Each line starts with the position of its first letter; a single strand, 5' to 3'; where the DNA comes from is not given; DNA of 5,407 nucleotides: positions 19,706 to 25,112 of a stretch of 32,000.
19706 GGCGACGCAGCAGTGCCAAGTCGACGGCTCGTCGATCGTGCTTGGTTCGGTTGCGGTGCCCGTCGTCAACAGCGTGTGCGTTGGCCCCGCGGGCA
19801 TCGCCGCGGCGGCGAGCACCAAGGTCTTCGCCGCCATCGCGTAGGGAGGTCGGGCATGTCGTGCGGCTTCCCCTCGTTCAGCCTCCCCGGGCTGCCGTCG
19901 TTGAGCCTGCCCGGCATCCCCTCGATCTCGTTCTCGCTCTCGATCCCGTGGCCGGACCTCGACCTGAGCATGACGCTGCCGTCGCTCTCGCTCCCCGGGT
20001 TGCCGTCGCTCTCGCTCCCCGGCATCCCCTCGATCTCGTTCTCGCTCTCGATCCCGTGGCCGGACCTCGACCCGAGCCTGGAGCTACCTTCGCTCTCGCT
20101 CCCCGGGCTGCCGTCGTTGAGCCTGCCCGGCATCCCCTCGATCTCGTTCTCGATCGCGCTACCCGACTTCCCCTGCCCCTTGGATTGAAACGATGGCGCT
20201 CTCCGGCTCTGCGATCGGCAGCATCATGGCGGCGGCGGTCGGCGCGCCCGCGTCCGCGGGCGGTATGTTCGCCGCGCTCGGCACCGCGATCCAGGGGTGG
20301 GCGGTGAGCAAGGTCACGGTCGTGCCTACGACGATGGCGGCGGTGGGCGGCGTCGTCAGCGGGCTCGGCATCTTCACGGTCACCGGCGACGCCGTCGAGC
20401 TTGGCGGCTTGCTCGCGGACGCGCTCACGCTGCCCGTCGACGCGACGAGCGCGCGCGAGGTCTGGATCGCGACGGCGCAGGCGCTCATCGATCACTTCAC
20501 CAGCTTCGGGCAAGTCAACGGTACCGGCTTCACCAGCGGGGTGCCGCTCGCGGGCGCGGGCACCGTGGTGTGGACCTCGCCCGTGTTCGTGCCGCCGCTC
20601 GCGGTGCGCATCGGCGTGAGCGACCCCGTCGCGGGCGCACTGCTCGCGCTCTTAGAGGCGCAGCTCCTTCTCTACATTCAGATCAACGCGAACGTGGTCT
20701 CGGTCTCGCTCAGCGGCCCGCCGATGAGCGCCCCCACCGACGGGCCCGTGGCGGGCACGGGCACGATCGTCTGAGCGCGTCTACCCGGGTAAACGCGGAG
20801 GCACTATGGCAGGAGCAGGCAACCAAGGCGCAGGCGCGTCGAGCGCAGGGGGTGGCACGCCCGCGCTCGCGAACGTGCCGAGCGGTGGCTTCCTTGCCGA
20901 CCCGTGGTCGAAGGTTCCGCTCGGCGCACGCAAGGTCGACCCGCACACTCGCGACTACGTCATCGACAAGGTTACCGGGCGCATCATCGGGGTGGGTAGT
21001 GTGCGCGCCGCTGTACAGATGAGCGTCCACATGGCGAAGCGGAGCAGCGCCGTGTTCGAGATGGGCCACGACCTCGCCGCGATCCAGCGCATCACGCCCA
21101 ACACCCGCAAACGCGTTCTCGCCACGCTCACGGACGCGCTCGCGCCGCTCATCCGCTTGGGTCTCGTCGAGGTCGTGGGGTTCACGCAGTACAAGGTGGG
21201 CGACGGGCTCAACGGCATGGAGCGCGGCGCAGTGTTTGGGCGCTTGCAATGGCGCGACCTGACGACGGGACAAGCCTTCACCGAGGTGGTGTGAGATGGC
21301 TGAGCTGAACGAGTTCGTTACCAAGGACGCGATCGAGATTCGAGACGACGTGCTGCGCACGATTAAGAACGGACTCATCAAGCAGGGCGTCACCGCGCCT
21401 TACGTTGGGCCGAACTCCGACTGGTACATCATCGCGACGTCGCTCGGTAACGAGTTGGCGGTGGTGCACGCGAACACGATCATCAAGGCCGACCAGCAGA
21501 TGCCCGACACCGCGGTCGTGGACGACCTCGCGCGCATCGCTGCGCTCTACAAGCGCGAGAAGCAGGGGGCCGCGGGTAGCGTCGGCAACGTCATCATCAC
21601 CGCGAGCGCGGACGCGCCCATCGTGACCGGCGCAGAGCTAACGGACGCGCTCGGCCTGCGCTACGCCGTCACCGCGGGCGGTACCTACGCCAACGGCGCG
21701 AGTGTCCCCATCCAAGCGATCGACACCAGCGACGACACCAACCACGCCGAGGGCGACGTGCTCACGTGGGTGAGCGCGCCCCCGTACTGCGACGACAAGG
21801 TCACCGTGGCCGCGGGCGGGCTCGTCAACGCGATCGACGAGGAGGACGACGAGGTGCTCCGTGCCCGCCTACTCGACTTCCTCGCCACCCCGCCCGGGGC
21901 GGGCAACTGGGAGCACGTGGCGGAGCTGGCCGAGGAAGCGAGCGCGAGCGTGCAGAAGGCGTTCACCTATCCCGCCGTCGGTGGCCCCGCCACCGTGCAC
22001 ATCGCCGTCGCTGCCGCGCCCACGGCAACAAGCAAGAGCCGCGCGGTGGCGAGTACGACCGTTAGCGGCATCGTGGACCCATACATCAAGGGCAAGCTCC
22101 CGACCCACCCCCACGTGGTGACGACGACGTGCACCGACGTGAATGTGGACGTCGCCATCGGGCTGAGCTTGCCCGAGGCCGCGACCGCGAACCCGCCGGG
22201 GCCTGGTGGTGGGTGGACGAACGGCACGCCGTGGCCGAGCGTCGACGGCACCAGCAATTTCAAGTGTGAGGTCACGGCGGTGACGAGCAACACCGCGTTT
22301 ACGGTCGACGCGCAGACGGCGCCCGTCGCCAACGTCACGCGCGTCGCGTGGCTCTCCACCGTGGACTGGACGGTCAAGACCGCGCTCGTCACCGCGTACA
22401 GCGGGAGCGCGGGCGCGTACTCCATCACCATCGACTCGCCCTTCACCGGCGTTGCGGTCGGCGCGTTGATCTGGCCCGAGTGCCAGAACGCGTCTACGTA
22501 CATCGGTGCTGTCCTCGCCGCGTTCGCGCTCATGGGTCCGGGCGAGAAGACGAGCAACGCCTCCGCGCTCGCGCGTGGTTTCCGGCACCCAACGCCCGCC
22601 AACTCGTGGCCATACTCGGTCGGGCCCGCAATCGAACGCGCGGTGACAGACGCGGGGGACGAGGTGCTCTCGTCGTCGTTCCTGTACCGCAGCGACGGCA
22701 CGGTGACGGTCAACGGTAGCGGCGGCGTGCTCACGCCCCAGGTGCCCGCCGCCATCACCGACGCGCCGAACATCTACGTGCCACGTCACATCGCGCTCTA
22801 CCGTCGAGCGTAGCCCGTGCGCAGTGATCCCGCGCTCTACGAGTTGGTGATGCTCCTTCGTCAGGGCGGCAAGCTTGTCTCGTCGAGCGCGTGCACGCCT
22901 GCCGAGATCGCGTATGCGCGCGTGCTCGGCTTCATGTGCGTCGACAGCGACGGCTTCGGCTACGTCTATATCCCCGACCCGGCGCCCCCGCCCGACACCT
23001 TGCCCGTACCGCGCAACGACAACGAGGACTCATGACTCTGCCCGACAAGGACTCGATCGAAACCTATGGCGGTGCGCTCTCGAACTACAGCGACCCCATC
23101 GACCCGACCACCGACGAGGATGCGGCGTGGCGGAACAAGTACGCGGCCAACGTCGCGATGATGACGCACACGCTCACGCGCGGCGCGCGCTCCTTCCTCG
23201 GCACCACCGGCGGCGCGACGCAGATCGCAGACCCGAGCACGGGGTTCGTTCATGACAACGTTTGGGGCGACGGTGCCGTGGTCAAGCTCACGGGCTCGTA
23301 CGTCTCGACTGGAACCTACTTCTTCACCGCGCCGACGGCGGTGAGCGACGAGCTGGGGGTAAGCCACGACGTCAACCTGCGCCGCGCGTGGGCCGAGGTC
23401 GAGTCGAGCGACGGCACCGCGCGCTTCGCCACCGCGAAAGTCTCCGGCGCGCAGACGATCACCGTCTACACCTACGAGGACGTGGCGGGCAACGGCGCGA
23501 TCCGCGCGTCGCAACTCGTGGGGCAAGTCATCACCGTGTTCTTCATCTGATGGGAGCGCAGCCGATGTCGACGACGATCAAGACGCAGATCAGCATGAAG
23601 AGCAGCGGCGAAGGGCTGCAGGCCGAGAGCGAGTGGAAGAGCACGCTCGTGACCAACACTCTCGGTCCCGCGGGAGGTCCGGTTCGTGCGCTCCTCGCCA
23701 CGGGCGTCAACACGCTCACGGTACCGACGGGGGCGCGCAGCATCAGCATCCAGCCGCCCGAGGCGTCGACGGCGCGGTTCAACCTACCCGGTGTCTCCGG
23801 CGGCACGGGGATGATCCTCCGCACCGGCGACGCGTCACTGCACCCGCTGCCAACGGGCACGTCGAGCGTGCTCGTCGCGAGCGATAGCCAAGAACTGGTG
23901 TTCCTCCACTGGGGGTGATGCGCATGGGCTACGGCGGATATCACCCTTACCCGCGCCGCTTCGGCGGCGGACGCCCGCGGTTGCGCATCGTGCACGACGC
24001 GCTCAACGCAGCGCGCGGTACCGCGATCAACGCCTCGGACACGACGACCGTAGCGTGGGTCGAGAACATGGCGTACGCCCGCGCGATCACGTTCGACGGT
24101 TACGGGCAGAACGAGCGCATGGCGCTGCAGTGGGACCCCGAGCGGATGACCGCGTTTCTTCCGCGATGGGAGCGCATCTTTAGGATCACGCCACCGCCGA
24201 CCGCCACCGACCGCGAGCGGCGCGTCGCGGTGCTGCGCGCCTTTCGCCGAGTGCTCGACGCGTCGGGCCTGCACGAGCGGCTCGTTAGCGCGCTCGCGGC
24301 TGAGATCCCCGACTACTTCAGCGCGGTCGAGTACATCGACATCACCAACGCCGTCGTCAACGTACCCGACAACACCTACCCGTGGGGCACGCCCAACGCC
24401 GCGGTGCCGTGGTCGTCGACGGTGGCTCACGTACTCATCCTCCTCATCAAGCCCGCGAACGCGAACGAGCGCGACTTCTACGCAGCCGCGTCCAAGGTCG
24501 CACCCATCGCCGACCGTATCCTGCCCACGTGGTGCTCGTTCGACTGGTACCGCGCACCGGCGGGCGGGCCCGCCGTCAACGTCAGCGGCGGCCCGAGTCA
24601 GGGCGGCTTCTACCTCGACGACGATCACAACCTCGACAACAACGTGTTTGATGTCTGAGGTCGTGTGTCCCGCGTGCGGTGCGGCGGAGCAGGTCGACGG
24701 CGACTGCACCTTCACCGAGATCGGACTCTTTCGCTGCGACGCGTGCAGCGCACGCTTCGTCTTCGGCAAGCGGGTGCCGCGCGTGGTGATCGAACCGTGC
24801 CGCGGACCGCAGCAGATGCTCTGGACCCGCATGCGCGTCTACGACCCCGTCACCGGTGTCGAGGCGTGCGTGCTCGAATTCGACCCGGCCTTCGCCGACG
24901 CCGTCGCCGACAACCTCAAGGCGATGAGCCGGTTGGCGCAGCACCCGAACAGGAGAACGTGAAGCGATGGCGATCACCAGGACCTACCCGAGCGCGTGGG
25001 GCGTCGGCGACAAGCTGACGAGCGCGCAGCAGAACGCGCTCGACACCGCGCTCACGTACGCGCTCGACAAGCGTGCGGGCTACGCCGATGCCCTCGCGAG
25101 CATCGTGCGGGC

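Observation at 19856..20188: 110-aa protein built from three near-identical 36-aa repeats in the PAAR position after the spike gene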

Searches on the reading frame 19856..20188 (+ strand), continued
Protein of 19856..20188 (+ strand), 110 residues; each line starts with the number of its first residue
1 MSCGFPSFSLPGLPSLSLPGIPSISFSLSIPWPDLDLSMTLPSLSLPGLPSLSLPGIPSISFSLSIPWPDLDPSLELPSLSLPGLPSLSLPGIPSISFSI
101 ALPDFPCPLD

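Call 91: search_solved_structures(query=A6, max_evalue=10)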
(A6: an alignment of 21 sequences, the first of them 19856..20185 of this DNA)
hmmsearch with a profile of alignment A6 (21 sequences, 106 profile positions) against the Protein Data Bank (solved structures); distinct sequences matched with E-value up to 10: 2.
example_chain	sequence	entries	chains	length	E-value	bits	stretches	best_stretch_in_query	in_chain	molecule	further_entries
9bd1_A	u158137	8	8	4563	0.015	18.7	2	21-99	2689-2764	Apolipoprotein B-100 | Apolipoprotein B 100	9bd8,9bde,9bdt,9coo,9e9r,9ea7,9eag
7y4l_Y3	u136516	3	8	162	1.2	12.7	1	29-71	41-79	LPP2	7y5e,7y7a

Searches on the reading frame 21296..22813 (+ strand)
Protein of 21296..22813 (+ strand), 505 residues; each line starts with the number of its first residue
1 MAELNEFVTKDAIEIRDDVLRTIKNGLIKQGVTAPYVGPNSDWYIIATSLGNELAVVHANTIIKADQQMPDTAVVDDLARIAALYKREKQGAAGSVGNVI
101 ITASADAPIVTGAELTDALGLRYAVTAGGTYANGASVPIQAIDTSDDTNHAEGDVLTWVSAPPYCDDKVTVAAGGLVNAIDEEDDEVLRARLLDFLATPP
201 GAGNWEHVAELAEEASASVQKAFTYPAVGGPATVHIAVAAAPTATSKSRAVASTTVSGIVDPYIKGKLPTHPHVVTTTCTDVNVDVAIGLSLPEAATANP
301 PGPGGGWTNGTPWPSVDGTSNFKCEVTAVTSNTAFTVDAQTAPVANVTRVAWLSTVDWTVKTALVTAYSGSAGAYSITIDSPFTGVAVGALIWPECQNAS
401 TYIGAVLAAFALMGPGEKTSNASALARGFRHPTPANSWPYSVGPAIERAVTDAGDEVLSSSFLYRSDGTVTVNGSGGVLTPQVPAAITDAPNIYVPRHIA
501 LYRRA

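Call 4: search_protein_families(library=pfam, proteins=[window:21296-22813:+], max_evalue=0.1)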
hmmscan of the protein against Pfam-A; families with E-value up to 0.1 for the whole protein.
window:21296-22813:+ (505 aa): 1 family
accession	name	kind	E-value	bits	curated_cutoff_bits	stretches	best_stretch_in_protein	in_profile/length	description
PF04865.19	Baseplate_J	-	1.4e-17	64.3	21.1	1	78-292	5-216/255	Baseplate J-like protein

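Call 5: search_protein_families(library=phrogs, proteins=[window:21296-22813:+], max_evalue=0.1)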
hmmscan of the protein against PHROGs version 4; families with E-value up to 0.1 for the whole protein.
window:21296-22813:+ (505 aa): 3 families
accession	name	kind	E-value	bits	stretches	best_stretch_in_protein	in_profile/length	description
phrog_6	-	tail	5.9e-21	75.7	1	5-293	65-330/548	baseplate wedge subunit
phrog_1608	-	tail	5.3e-08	33.5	1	177-290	2-111/192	tail protein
phrog_2103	-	tail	5.3e-05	23.8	1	41-160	32-152/162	baseplate protein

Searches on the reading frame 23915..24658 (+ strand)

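Call 4: search_protein_families(library=pfam, proteins=[window:23915-24658:+], max_evalue=0.1)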
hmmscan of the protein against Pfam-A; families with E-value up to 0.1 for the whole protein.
window:23915-24658:+ (247 aa): 1 family
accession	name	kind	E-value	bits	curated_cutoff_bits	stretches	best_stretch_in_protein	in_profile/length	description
PF10076.14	Phage_Mu_Gp48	-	7.9e-06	26.2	37.4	1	67-130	36-96/150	Bacteriophage Mu-like, Gp48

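Call 5: search_protein_families(library=phrogs, proteins=[window:23915-24658:+], max_evalue=0.1)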
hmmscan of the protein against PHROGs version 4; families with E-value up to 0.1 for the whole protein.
window:23915-24658:+ (247 aa): 2 families
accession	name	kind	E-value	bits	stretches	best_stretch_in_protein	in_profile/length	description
phrog_203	-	tail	1.8e-05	25.1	1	46-130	31-116/224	baseplate wedge subunit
phrog_521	-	tail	0.0082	15.8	1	65-107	61-104/534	tail protein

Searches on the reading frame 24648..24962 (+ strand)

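Call 67: search_protein_families(library=pfam, proteins=[window:24648-24962:+], max_evalue=0.01)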
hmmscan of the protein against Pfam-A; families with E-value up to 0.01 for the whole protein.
window:24648-24962:+ (104 aa): 1 family
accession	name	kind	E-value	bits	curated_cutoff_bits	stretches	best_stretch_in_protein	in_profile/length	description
PF12760.12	Zn_ribbon_IS1595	-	0.0024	18.3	25.4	1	5-35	19-45/46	Transposase zinc-ribbon domain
